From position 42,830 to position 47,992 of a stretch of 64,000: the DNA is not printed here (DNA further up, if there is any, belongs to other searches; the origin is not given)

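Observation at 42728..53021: Candidate novel surface system: heteromeric ABC-2 transporter operon encoding a giant subtilase/GIFT-domain anchor protein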

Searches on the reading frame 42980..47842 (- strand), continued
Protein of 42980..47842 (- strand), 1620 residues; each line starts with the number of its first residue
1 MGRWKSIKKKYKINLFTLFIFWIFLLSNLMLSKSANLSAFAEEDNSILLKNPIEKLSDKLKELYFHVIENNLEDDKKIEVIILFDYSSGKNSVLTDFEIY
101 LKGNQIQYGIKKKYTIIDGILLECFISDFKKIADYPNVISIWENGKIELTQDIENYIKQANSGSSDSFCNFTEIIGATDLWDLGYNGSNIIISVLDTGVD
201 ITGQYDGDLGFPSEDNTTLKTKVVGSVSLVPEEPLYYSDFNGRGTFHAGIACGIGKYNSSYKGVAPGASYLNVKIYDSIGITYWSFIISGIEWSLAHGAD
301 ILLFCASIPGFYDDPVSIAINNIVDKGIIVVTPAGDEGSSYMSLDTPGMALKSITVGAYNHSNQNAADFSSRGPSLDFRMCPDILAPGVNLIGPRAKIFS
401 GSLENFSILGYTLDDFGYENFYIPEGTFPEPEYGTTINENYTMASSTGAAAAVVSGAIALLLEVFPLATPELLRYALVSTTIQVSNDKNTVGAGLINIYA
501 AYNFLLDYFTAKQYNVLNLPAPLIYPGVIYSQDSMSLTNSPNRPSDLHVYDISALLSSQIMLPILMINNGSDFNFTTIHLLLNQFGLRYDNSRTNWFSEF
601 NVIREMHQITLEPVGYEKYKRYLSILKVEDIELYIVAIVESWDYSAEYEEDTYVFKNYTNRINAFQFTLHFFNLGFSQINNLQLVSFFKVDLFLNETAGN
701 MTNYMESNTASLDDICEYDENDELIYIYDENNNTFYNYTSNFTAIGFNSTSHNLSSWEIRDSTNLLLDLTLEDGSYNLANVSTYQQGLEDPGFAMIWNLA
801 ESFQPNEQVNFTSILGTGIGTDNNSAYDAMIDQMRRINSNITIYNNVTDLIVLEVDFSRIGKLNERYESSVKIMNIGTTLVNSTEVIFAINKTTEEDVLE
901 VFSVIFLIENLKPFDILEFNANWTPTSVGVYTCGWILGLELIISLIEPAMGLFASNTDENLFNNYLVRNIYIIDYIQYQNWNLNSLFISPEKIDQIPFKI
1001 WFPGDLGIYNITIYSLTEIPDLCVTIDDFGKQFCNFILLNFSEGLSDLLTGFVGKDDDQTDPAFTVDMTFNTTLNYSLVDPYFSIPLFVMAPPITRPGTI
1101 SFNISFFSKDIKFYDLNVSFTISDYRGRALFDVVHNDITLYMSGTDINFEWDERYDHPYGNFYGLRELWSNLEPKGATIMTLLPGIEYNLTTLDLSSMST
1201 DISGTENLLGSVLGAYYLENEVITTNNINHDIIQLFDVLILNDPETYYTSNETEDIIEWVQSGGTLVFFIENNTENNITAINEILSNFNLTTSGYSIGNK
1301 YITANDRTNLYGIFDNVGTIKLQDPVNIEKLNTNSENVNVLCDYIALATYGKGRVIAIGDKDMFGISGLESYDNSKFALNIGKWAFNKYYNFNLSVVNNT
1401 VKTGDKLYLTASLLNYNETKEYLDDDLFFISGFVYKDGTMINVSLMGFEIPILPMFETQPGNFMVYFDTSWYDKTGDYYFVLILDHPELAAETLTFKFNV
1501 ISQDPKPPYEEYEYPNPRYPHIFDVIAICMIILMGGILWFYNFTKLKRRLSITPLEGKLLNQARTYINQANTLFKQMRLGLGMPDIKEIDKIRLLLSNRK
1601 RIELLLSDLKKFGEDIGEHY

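Call 68: find_encoding_contigs(protein=P0028, flank=8000, max_places=1)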
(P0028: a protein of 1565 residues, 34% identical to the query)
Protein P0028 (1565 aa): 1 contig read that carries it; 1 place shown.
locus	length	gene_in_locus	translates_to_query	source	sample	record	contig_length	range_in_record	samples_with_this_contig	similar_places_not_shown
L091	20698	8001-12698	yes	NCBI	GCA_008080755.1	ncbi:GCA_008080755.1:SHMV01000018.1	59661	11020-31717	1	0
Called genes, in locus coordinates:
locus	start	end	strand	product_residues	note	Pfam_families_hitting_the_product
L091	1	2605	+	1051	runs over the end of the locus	PF03699:UPF0182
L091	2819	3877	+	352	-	PF00005:ABC_tran, PF13304:AAA_21 (weak)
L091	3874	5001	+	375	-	PF12698:ABC2_membrane_3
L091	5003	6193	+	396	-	PF12698:ABC2_membrane_3, PF01061:ABC2_membrane (weak)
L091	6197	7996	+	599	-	PF00005:ABC_tran, PF13304:AAA_21 (weak)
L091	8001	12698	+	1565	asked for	PF00082:Peptidase_S8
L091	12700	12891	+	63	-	-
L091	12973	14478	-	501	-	PF00171:Aldedh, PF05893:LuxC (weak)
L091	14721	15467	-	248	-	PF10584:Proteasome_A_N, PF00227:Proteasome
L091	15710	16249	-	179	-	PF00025:Arf, PF00071:Ras, PF04670:Gtr1_RagA (weak), PF08477:Roc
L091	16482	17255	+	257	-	PF00205:TPP_enzyme_M (faint), PF02146:SIR2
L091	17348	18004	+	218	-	-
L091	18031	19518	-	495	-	PF00989:PAS (faint), PF08448:PAS_4, PF13596:PAS_10, PF13426:PAS_9, PF00512:HisKA (faint), PF02518:HATPase_c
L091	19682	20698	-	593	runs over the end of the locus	PF00501:AMP-binding, PF13193:AMP-binding_C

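Call 77: search_protein_families(library=pfam, proteins=[L008:2917-5268:-, L005:7621-9954:+, L006:464-2494:+, L089:9878-12118:-, L006:2632-5430:+], max_evalue=0.01)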
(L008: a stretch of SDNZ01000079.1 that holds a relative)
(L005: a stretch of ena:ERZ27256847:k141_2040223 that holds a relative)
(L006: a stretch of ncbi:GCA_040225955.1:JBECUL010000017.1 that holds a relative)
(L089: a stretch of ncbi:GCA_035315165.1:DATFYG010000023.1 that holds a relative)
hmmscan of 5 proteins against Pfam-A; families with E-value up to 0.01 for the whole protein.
L008:2917-5268:- (783 aa): 0 families

L005:7621-9954:+ (777 aa): 0 families

L006:464-2494:+ (676 aa): 9 families
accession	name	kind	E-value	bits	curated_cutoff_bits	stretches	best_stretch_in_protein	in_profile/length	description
PF08279.18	HTH_11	-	1.3e-05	25.5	25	0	615-654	3-43/55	HTH domain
PF25212.1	HVO_A0114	-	0.00011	22.3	27.6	1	607-659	17-69/84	HVO_A0114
PF13412.12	HTH_24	-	0.00014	21.8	21.9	1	614-657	5-48/48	Winged helix-turn-helix DNA-binding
PF01047.28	MarR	-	0.00088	19.6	24.6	1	616-657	7-48/59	MarR family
PF01381.28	HTH_3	-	0.0015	19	23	0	619-644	2-27/55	Helix-turn-helix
PF14528.11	LAGLIDADG_3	-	0.0022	18.7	22.5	0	422-472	2-55/82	LAGLIDADG-like domain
PF12840.13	HTH_20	-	0.003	18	27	1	617-658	9-50/51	Helix-turn-helix domain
PF01978.25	TrmB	-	0.0039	17.4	25.6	0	624-670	20-66/68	Sugar-specific transcriptional regulator TrmB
PF08784.17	RPA_C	-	0.0066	17.6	22.6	0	608-656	47-99/106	Replication protein A C terminal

L089:9878-12118:- (746 aa): 0 families

L006:2632-5430:+ (932 aa): 5 families
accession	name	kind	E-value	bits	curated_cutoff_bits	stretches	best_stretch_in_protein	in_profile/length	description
PF00082.27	Peptidase_S8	-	4.4e-56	190.7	21.8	1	169-442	1-277/288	Subtilase family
PF23355.1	IFT52_GIFT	-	4.4e-06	26.4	27.2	1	604-688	29-108/246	IFT52 GIFT domain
PF14258.12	DUF4350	-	3e-05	24.8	30.4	1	622-789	40-179/181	Domain of unknown function (DUF4350)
PF09822.16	ABC_transp_aux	-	0.00048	19.9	34.7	1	589-686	15-117/288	ABC-type uncharacterized transport system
PF23090.1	MBTPS1_4th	-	0.0019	18.2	27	0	619-661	72-115/275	MBTPS1, fourth GATase-like domain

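Call 83: search_solved_structures(query=L006:2632-5430:+, max_evalue=1e-10, show_alignments=0)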
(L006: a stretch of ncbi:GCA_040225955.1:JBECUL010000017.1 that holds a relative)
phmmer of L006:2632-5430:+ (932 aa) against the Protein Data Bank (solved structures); distinct sequences matched with E-value up to 1e-10: 126 (the best 60 are shown).
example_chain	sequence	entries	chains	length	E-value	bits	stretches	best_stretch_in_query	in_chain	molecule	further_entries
3afg_A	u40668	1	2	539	8.5e-61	209.5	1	156-525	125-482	Subtilisin-like serine protease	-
9ues_B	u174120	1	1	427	1.2e-60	209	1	158-525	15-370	Subtilisin-like serine protease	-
7y6m_C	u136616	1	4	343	1.7e-36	129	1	153-427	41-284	Intracellular serine protease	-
1sbt_A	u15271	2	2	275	5.5e-35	124.1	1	153-458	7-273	SUBTILISIN BPN' | SUBTILISIN NOVO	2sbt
1lw6_E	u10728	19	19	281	6.4e-35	123.8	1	153-461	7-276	SUBTILISIN BPN' | Subtilisin BPN' precursor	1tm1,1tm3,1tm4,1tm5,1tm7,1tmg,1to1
2sni_E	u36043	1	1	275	1.8e-34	122.4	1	153-458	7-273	SUBTILISIN NOVO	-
1sbn_E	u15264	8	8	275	1.9e-34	122.3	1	153-458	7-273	SUBTILISIN NOVO BPN' | SUBTILISIN BPN'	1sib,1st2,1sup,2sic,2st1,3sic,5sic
1sub_A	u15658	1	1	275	2.2e-34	122.1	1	153-458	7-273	SUBTILISIN BPN' CRB-S3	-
1s02_A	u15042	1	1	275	2.6e-34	121.8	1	153-458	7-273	SUBTILISIN BPN'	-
1a2q_A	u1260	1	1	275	2.6e-34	121.8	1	153-458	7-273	SUBTILISIN BPN'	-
6pak_A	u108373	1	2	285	3.3e-34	121.5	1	153-462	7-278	Subtilisin E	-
1sbi_A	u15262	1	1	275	3.5e-34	121.4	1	153-458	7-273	SUBTILISIN 8397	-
1v5i_A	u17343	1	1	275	4.8e-34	120.9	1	153-458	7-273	Subtilisin BPN'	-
1ubn_A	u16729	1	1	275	6e-34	120.6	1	153-458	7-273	PROTEIN (SELENOSUBTILISIN BPN)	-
1sbh_A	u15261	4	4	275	6.8e-34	120.5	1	153-458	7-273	SUBTILISIN 8397+1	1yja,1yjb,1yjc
3whi_A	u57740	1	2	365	2.9e-33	118.4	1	114-458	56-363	Subtilisin E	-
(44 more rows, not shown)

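Call 84: search_protein_families(library=padloc, proteins=[window:42980-47842:-], max_evalue=0.001)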
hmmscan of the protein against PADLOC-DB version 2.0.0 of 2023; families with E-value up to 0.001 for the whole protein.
window:42980-47842:- (1620 aa): 1 family
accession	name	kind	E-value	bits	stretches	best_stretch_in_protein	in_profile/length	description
PDLC03014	subtilase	-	3.5e-15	54.4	1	184-496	168-389/391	-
